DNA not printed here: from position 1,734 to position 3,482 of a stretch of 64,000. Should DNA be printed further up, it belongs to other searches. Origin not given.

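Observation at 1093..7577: DUF92 / B12-radical-SAM / GGR-like reductase / flavin reductase / methyltransferase / SRPBCC / KAS operon: uncharacterised lipid or polyketide-tailoring cluster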

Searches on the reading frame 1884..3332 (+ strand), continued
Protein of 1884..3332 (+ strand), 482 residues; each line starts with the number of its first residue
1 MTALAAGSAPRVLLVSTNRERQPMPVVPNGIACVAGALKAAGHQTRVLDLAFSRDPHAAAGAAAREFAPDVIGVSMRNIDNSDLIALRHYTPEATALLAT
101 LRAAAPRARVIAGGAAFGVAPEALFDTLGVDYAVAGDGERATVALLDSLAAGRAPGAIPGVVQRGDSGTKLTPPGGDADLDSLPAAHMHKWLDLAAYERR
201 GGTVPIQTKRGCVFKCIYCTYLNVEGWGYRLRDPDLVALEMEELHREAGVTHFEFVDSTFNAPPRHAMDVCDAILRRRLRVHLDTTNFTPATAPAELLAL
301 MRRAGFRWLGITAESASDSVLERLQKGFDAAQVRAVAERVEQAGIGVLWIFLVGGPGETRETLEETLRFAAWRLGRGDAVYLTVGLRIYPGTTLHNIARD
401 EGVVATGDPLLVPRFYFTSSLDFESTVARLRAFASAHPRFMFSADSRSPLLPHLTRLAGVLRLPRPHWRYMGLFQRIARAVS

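Call 69: find_homologous_proteins(query=P0123, max_evalue=1e-20)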
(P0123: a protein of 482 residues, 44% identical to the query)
Query P0123 (482 aa): 1192 proteins with E <= 1e-20 among 8000 candidates; the best 120 are listed.
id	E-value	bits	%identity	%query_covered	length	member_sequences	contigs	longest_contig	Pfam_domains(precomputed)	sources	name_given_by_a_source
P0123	0.0e+0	1114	100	100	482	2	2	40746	PF04055.28,PF02310.25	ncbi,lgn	-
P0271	5.5e-254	862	76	99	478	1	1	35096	PF04055.28,PF02310.25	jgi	jgi:radical SAM superfamily enzyme YgiQ (UPF0313 family)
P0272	4.2e-232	789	70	100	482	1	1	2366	PF04055.28,PF02310.25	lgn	-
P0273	2.8e-170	585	55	100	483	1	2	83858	PF04055.28,PF02310.25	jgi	-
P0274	1.2e-144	501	47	98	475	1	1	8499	PF04055.28,PF02310.25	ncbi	ncbi:MAG: B12-binding domain-containing radical SAM protein [bacterium]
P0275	2.1e-139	484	46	98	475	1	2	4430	PF04055.28,PF02310.25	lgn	-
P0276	2.7e-134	467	45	96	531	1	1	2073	PF04055.28,PF02310.25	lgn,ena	-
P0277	7.0e-134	465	46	98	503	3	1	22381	PF04055.28,PF02310.25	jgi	jgi:radical SAM superfamily enzyme YgiQ (UPF0313 family)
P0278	2.8e-133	463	47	99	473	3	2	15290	PF04055.28,PF02310.25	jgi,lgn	jgi:radical SAM superfamily enzyme YgiQ (UPF0313 family)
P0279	1.9e-132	461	46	98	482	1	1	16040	PF04055.28,PF02310.25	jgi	jgi:radical SAM superfamily enzyme YgiQ (UPF0313 family)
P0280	3.2e-132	460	46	97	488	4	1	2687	PF04055.28,PF02310.25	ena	-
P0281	1.1e-130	455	45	97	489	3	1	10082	PF04055.28,PF02310.25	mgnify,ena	mgnify:FL=1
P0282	4.2e-130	453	43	98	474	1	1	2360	PF04055.28,PF02310.25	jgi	jgi:anaerobic magnesium-protoporphyrin IX monomethyl ester cyclase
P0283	1.4e-129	451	45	97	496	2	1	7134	PF04055.28,PF02310.25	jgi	jgi:radical SAM superfamily enzyme YgiQ (UPF0313 family)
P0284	4.2e-129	450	46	98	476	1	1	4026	PF04055.28,PF02310.25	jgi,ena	-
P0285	5.6e-129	449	46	98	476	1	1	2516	PF04055.28,PF02310.25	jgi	-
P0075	5.7e-128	446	46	97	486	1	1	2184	PF04055.28,PF02310.25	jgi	jgi:radical SAM superfamily enzyme YgiQ (UPF0313 family)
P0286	8.6e-128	445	46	98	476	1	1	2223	PF04055.28,PF02310.25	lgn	-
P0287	1.7e-127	444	46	98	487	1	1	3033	PF04055.28,PF02310.25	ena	-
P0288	3.1e-127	444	45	98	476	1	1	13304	PF04055.28,PF02310.25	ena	-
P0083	1.5e-126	441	46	98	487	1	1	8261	PF04055.28,PF02310.25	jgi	jgi:radical SAM superfamily enzyme YgiQ (UPF0313 family)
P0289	2.6e-126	441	44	98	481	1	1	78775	PF04055.28,PF02310.25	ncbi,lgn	ncbi:MAG: radical SAM protein [Armatimonadota bacterium]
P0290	3.6e-126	440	46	95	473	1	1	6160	PF04055.28,PF02310.25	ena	-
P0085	4.1e-126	440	45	98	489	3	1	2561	PF04055.28,PF02310.25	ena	-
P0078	1.2e-125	438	46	97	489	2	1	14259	PF04055.28,PF02310.25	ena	-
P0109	1.2e-125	438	46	98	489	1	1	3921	PF04055.28,PF02310.25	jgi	jgi:anaerobic magnesium-protoporphyrin IX monomethyl ester cyclase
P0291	1.3e-125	438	45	97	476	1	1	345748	PF04055.28,PF02310.25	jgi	jgi:anaerobic magnesium-protoporphyrin IX monomethyl ester cyclase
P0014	2.5e-125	437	45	98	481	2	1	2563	PF04055.28,PF02310.25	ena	-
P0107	8.5e-125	435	45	97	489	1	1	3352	PF04055.28,PF02310.25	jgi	jgi:radical SAM superfamily enzyme YgiQ (UPF0313 family)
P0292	2.1e-123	431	44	97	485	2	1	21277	PF04055.28,PF02310.25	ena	-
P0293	2.8e-123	430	44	97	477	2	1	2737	PF04055.28,PF02310.25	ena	-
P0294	3.8e-123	430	44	98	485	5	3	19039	PF04055.28,PF02310.25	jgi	jgi:radical SAM superfamily enzyme YgiQ (UPF0313 family)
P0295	4.2e-123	430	45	98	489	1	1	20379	PF04055.28,PF02310.25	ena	-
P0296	4.4e-123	430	45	99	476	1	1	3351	PF04055.28,PF02310.25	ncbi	-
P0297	3.2e-122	427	45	97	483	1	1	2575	PF04055.28,PF02310.25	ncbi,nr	ncbi:MAG TPA: radical SAM protein [Gemmatimonadaceae bacterium]|nr:radical SAM protein [Gemmatimonad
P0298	3.3e-122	427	45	97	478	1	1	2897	PF04055.28,PF02310.25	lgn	-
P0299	3.8e-122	427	44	97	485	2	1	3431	PF04055.28,PF02310.25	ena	-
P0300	1.1e-121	425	45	94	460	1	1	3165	PF04055.28,PF02310.25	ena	-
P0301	1.8e-121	425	44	95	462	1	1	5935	PF04055.28,PF02310.25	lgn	-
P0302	1.2e-120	422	40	98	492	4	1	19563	PF04055.28,PF02310.25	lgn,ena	-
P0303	1.6e-120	421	44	98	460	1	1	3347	PF04055.28,PF02310.25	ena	-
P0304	7.9e-120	419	41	95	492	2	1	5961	PF04055.28,PF02310.25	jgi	jgi:radical SAM superfamily enzyme YgiQ (UPF0313 family)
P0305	1.2e-119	419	43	98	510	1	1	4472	PF04055.28,PF02310.25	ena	-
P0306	1.5e-119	418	46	90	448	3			PF04055.28,PF02310.25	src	-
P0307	1.9e-119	418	39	99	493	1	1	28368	PF04055.28,PF19864.6,PF02310.25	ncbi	-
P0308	5.4e-118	413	40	97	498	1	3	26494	PF04055.28,PF02310.25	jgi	-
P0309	1.8e-117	411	43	97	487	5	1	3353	PF04055.28,PF02310.25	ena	-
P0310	2.6e-117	411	40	95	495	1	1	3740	PF04055.28,PF02310.25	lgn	-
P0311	6.7e-117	409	43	97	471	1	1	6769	PF04055.28,PF02310.25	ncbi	-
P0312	1.4e-116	408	41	95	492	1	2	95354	PF04055.28,PF02310.25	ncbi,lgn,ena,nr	ncbi:MAG: cobalamin-dependent protein [Candidatus Aegiribacteria sp.]|nr:cobalamin-dependent protein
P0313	2.1e-116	408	42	98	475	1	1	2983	PF04055.28,PF02310.25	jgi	-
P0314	4.4e-116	407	42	98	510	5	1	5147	PF04055.28,PF02310.25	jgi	jgi:anaerobic magnesium-protoporphyrin IX monomethyl ester cyclase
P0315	4.7e-116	407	39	99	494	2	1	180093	PF04055.28,PF02310.25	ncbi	-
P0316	3.5e-115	404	39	98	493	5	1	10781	PF04055.28,PF19864.6,PF02310.25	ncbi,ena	-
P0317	3.9e-114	400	39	98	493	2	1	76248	PF04055.28,PF19864.6,PF02310.25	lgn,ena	-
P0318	7.9e-114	399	42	98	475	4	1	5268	PF04055.28,PF02310.25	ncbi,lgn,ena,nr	ncbi:MAG TPA: radical SAM protein [Thermodesulfovibrionia bacterium]|nr:radical SAM protein [Thermod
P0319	1.1e-113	399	38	99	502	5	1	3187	PF04055.28,PF02310.25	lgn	-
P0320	3.1e-113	397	41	97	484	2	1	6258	PF04055.28,PF02310.25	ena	-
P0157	3.1e-113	397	42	91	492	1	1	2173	PF04055.28,PF02310.25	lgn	-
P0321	5.3e-113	397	39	97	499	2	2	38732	PF04055.28,PF02310.25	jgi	jgi:anaerobic magnesium-protoporphyrin IX monomethyl ester cyclase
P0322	7.8e-113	396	42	96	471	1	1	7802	PF04055.28,PF02310.25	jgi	jgi:radical SAM superfamily enzyme YgiQ (UPF0313 family)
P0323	2.6e-112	394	38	99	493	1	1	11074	PF04055.28,PF02310.25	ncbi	-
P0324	5.0e-112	393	40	98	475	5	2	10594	PF04055.28,PF02310.25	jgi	jgi:radical SAM superfamily enzyme YgiQ (UPF0313 family)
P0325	1.4e-111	392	41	98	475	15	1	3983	PF04055.28,PF02310.25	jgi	-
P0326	2.9e-111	391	41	98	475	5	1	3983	PF04055.28,PF02310.25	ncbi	ncbi:MAG TPA: radical SAM protein [Geopsychrobacteraceae bacterium]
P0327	3.6e-111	391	37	97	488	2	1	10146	PF04055.28,PF19864.6,PF02310.25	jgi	jgi:radical SAM superfamily enzyme YgiQ (UPF0313 family)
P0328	4.1e-111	390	42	97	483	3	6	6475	PF04055.28,PF02310.25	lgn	-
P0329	6.5e-111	390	41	98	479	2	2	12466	PF04055.28,PF02310.25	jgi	jgi:radical SAM superfamily enzyme YgiQ (UPF0313 family)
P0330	7.5e-111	390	42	95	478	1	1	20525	PF04055.28,PF02310.25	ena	-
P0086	1.5e-110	389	43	98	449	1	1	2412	PF04055.28,PF02310.25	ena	-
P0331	2.1e-110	388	40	98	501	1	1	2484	PF04055.28,PF02310.25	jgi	-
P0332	3.0e-110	387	39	98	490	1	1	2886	PF04055.28,PF02310.25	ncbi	-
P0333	4.4e-110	387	41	98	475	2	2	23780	PF04055.28,PF02310.25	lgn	-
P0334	6.4e-110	386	41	98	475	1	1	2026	PF04055.28,PF02310.25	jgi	jgi:radical SAM superfamily enzyme YgiQ (UPF0313 family)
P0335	7.4e-110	386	39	97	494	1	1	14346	PF04055.28,PF02310.25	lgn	-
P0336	8.2e-110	386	42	98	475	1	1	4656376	PF04055.28,PF02310.25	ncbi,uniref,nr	ncbi:B12-binding domain-containing radical SAM protein [Desulfuromonas versatilis]|uniref:B12-bindin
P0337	8.2e-110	386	41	97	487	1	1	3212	PF04055.28,PF02310.25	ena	-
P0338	1.5e-109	385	41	97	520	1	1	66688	PF04055.28,PF02310.25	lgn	-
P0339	2.0e-109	385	40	98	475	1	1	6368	PF04055.28,PF02310.25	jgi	jgi:radical SAM superfamily enzyme YgiQ (UPF0313 family)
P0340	2.0e-109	385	41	98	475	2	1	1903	PF04055.28,PF02310.25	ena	-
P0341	2.8e-109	384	40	98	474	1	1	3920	PF04055.28,PF02310.25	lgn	-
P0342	4.6e-109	384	41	98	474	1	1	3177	PF04055.28,PF02310.25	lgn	-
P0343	1.6e-108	382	39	97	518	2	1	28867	PF04055.28,PF02310.25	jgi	jgi:radical SAM superfamily enzyme YgiQ (UPF0313 family)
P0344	1.9e-108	382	41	95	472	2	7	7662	PF04055.28,PF02310.25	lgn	-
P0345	4.1e-108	380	39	99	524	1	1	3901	PF04055.28,PF02310.25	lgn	-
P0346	5.4e-108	380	39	98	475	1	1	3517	PF04055.28,PF02310.25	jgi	jgi:radical SAM superfamily enzyme YgiQ (UPF0313 family)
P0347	1.0e-107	379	41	98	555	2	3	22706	PF04055.28,PF02310.25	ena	-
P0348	1.2e-107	379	40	98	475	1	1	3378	PF04055.28,PF02310.25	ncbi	-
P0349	1.4e-107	379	40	98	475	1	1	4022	PF04055.28,PF02310.25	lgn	-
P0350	3.5e-107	377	39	98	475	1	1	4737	PF04055.28,PF02310.25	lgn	-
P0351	4.3e-107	377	40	98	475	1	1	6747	PF04055.28,PF02310.25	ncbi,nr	ncbi:MAG: cobalamin B12-binding domain-containing protein [Steroidobacteraceae bacterium]|nr:cobalam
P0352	4.7e-107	377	42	89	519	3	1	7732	PF04055.28,PF02310.25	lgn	-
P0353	5.8e-107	377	40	97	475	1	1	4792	PF04055.28,PF02310.25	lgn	-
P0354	6.7e-107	376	40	99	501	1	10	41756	PF04055.28,PF02310.25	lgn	-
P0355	8.0e-107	376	40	98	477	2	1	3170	PF04055.28,PF02310.25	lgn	-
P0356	1.0e-106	376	39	98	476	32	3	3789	PF04055.28,PF02310.25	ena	-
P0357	1.6e-106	375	40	98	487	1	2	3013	PF04055.28,PF02310.25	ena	-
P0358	1.7e-106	375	39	98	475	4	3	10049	PF04055.28,PF02310.25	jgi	jgi:radical SAM superfamily enzyme YgiQ (UPF0313 family)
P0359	1.8e-106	375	42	89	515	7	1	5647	PF04055.28,PF02310.25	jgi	jgi:radical SAM superfamily enzyme YgiQ (UPF0313 family)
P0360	1.9e-106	375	40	98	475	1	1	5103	PF04055.28,PF02310.25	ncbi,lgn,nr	ncbi:MAG: cobalamin-dependent protein [Desulfuromonadaceae bacterium]|nr:cobalamin-dependent protein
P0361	2.8e-106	374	41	97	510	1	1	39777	PF04055.28,PF02310.25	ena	-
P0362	2.8e-106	374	40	98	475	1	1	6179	PF04055.28,PF02310.25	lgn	-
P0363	2.8e-106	374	40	98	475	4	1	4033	PF04055.28,PF02310.25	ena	-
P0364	2.9e-106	374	39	98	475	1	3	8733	PF04055.28,PF02310.25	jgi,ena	-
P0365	2.9e-106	374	39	98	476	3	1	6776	PF04055.28,PF02310.25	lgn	-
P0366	3.1e-106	374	41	95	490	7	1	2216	PF04055.28,PF02310.25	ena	-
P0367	3.2e-106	374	42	99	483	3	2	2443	PF04055.28,PF02310.25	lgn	-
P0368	3.7e-106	374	38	98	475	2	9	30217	PF04055.28,PF02310.25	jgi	jgi:radical SAM superfamily enzyme YgiQ (UPF0313 family)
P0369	3.8e-106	374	39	98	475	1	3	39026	PF04055.28,PF02310.25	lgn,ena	-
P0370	4.4e-106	374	40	98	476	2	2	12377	PF04055.28,PF02310.25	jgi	-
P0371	4.8e-106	374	39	98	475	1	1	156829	PF04055.28,PF02310.25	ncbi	ncbi:MAG: B12-binding domain-containing radical SAM protein [Nitrospirota bacterium]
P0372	5.2e-106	374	41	98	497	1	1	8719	PF04055.28,PF02310.25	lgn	-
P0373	5.3e-106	374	40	98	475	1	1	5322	PF04055.28,PF02310.25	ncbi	-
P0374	6.0e-106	373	40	98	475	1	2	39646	PF04055.28,PF02310.25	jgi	jgi:radical SAM superfamily enzyme YgiQ (UPF0313 family)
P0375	6.4e-106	373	40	98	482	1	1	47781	PF04055.28,PF02310.25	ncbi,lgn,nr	ncbi:MAG: cobalamin-dependent protein [Desulfuromonadales bacterium]|nr:cobalamin-dependent protein 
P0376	6.5e-106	373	38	97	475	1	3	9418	PF04055.28,PF02310.25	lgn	-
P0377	7.0e-106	373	40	98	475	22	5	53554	PF04055.28,PF02310.25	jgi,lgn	jgi:radical SAM superfamily enzyme YgiQ (UPF0313 family)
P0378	7.0e-106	373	38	98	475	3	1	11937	PF04055.28,PF02310.25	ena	-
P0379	1.0e-105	373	41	99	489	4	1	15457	PF04055.28,PF02310.25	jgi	jgi:radical SAM superfamily enzyme YgiQ (UPF0313 family)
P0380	1.1e-105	373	39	98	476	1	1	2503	PF04055.28,PF02310.25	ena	-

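Call 70: find_encoding_contigs(protein=P0336, flank=9000, max_places=1)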
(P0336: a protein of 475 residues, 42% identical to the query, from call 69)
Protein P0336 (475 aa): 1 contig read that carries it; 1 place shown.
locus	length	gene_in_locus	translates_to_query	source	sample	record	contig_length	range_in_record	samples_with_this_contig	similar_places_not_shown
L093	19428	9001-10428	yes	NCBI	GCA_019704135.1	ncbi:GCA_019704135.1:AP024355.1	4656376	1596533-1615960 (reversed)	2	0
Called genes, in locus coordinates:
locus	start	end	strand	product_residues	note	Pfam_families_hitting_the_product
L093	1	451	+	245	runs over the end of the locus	PF01738:DLH, PF00326:Peptidase_S9 (weak)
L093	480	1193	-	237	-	PF13230:GATase_4, PF13522:GATase_6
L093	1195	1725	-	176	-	PF07670:Gate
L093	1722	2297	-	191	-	PF07670:Gate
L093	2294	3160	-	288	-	PF02016:Peptidase_S66, PF17676:Peptidase_S66C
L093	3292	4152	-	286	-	PF07313:AmiA-like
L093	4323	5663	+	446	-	PF03219:TLC (faint), PF07690:MFS_1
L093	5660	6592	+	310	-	PF00248:Aldo_ket_red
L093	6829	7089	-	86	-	-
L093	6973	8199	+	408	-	PF00890:FAD_binding_2 (faint), PF01266:DAO (weak), PF01494:FAD_binding_3, PF03486:HI0933_like (faint), PF12831:FAD_oxidored (weak)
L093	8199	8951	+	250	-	PF08241:Methyltransf_11, PF08242:Methyltransf_12 (weak), PF13649:Methyltransf_25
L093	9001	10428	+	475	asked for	PF02310:B12-binding, PF04055:Radical_SAM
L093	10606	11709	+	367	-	PF00195:Chal_sti_synt_N, PF08392:FAE1_CUT1_RppA, PF08545:ACP_syn_III (weak), PF02797:Chal_sti_synt_C, PF08541:ACP_syn_III_C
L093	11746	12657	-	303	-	PF00126:HTH_1, PF03466:LysR_substrate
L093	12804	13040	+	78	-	-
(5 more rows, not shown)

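Call 76: search_protein_families(library=pfam, proteins=[L002:8113-8736:-, L013:9520-9957:+], max_evalue=1)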
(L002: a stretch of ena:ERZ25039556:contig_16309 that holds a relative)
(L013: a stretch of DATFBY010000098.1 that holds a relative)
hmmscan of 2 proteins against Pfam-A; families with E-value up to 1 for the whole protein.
L002:8113-8736:- (207 aa): 1 family
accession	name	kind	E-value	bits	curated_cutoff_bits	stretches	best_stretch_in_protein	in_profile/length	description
PF02830.23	V4R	-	0.0053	17.2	31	1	162-200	22-60/62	V4R domain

L013:9520-9957:+ (146 aa): 2 families
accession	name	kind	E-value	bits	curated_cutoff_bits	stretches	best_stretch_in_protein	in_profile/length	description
PF13648.12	Lipocalin_4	-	0.029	15.7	22.4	1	53-118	2-70/89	Lipocalin-like domain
PF18692.7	DUF5640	-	0.051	13.9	28.5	1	68-140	10-73/85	Family of unknown function (DUF5640)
